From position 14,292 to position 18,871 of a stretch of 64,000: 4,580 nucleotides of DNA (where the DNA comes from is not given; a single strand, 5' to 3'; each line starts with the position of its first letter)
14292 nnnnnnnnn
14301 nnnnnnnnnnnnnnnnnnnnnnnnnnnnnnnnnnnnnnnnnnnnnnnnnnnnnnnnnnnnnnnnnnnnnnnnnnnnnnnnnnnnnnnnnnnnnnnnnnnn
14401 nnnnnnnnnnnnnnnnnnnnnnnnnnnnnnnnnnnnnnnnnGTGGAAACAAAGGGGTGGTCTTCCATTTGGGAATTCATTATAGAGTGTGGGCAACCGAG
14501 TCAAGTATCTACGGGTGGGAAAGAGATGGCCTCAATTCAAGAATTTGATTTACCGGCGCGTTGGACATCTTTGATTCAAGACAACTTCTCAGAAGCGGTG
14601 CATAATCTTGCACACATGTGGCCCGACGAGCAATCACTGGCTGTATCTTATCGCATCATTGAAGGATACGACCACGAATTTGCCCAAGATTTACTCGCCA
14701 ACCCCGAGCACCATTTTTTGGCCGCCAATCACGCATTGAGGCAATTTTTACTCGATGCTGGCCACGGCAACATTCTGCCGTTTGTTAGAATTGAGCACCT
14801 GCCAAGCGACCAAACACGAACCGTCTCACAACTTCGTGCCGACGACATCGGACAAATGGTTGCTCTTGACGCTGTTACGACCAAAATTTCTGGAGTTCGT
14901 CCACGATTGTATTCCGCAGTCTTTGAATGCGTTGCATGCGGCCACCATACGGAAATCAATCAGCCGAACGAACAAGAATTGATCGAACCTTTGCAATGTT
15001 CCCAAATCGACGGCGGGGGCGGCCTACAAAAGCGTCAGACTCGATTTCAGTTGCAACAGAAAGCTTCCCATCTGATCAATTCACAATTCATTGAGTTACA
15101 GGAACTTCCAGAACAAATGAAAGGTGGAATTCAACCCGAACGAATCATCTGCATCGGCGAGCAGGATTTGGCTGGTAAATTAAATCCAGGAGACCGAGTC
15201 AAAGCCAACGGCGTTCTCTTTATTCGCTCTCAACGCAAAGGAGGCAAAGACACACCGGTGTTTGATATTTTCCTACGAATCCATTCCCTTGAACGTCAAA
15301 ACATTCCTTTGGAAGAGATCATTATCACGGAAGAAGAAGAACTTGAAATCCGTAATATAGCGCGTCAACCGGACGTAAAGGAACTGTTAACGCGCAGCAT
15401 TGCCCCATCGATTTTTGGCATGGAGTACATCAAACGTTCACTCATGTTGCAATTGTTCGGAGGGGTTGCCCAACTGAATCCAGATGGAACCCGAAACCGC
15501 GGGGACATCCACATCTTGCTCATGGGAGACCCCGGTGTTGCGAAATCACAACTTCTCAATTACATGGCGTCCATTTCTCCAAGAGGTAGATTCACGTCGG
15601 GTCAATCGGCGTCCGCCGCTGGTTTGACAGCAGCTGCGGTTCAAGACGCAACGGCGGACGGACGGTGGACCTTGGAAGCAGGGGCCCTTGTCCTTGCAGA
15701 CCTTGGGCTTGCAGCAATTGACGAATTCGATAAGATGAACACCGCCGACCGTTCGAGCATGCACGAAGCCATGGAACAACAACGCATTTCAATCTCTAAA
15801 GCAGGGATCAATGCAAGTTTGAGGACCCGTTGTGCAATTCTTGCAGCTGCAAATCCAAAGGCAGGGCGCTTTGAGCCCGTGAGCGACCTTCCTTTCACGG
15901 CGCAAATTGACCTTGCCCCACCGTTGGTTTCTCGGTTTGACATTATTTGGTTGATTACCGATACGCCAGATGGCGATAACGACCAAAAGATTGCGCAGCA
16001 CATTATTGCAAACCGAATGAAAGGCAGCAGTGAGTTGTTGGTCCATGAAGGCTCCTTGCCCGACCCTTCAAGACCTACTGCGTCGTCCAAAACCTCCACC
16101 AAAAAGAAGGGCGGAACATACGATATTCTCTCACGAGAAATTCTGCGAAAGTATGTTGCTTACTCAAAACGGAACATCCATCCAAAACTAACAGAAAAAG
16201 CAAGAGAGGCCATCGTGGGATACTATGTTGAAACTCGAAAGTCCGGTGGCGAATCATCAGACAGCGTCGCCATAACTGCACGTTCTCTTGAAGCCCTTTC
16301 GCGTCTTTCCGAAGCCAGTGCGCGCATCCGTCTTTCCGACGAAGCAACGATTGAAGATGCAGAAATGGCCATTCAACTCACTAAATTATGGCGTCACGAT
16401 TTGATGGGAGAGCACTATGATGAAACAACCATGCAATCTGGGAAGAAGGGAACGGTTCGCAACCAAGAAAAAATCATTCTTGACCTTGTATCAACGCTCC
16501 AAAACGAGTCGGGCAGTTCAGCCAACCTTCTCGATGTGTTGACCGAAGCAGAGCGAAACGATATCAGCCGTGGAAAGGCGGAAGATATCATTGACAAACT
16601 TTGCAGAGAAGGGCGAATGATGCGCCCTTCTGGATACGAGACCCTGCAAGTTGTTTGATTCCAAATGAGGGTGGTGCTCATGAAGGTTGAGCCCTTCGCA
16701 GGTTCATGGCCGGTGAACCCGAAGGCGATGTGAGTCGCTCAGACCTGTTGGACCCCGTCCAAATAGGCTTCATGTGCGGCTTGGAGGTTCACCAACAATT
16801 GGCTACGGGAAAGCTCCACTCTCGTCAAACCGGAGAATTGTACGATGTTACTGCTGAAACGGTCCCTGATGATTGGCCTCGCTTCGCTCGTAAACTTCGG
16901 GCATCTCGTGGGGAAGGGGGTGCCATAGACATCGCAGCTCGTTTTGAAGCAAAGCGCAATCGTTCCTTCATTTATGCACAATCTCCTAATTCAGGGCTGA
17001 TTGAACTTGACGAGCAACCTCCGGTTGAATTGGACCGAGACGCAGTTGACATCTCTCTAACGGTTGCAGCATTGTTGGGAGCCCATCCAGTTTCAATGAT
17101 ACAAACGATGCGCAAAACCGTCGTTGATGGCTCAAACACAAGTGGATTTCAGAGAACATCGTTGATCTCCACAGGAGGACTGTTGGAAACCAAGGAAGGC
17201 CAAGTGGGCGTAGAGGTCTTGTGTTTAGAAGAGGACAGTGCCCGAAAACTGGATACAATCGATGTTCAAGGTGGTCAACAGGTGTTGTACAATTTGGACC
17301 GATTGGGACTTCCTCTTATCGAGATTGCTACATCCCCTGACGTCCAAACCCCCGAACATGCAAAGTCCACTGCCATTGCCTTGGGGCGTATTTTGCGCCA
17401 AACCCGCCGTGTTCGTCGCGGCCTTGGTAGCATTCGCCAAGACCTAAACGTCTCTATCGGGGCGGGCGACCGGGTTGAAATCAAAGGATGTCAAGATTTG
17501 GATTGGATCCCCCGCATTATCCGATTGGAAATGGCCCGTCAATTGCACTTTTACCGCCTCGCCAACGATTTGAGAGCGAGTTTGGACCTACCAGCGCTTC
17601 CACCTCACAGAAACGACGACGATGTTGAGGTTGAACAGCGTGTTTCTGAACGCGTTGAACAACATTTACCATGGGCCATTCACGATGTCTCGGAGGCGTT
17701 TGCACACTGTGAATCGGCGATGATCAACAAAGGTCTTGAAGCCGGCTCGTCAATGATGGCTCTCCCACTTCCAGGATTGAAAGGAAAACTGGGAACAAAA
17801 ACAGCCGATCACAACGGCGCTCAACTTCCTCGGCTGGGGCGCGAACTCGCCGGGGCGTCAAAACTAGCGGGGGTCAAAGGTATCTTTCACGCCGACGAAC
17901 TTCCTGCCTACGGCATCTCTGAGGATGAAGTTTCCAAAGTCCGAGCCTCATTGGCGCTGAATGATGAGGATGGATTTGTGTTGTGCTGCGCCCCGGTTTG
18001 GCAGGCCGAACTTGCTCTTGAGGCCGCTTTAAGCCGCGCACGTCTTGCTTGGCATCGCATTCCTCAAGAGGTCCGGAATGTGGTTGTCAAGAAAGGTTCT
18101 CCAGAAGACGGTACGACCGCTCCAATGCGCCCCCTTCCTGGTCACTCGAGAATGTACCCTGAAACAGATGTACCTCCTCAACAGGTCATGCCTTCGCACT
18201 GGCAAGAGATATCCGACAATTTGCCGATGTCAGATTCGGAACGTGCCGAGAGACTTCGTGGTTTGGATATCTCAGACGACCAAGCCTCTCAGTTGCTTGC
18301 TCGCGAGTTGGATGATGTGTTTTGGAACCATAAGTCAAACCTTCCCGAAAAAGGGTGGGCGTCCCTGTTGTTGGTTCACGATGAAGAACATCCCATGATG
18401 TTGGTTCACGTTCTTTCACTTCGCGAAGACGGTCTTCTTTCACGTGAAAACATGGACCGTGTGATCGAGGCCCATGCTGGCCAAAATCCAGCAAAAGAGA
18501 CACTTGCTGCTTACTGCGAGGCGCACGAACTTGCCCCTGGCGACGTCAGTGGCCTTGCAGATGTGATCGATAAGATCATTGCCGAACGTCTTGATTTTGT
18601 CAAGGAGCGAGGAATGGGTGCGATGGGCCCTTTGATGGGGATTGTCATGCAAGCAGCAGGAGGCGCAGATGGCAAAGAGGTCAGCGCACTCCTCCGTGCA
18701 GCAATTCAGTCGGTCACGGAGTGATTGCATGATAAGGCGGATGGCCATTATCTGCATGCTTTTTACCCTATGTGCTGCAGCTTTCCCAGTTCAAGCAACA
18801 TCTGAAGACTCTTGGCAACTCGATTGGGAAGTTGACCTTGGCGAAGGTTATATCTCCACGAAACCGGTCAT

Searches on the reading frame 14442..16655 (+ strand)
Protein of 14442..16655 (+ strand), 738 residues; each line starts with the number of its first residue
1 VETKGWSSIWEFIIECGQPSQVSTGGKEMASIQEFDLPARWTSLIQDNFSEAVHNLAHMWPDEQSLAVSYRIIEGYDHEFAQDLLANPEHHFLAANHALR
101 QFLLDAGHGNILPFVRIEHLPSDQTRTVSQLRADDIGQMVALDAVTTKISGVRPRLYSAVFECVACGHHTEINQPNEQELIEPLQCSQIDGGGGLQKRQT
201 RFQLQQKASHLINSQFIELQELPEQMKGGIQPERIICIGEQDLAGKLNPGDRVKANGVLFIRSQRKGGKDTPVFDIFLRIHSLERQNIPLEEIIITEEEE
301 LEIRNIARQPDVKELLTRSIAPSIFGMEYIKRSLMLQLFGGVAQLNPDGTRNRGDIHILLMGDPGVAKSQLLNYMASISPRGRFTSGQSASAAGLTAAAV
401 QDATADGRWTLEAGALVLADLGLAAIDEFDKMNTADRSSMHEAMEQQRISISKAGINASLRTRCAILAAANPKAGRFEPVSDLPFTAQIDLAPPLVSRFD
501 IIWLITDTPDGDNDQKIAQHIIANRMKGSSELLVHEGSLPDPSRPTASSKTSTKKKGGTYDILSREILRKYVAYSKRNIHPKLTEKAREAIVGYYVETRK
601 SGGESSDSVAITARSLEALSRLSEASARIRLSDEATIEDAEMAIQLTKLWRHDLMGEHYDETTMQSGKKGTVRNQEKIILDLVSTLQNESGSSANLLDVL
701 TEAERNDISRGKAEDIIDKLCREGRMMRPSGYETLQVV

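Call 21: search_protein_families(library=pfam, proteins=[window:14442-16655:+], max_evalue=0.001)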
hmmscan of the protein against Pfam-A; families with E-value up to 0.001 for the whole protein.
window:14442-16655:+ (738 aa): 6 families
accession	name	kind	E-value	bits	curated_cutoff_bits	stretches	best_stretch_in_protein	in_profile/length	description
PF00493.29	MCM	-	3.1e-88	295.1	23.3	1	302-524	4-223/224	MCM P-loop domain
PF17855.7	MCM_lid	-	1e-25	90.5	27.4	1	566-648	1-84/87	MCM AAA-lid domain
PF17207.9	MCM_OB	-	3.3e-22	79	24.8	1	129-260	3-123/126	MCM OB domain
PF01078.27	Mg_chelatase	-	3.7e-07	30.2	20.3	1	407-473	93-159/207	Magnesium chelatase, subunit ChlI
PF07726.17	AAA_3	-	8.1e-06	26.2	27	1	357-473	1-113/131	ATPase family associated with various cellular activities (AAA)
PF07728.20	AAA_5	-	0.00032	21.2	22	1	357-474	1-125/139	AAA domain (dynein-related subfamily)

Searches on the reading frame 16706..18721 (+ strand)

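Call 21: search_protein_families(library=pfam, proteins=[window:16706-18721:+], max_evalue=0.001)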
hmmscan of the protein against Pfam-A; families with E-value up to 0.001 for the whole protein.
window:16706-18721:+ (672 aa): 3 families
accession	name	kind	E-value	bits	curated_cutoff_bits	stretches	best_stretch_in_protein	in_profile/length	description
PF02934.20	GatB_N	-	1.6e-42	146.1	23.4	1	23-495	2-272/277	GatB/GatE catalytic domain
PF02637.23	GatB_Yqey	-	3e-07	30.9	27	1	564-666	43-147/148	GatB domain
PF02938.19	GAD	-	0.00014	22.4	23.4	1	341-430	2-87/95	GAD domain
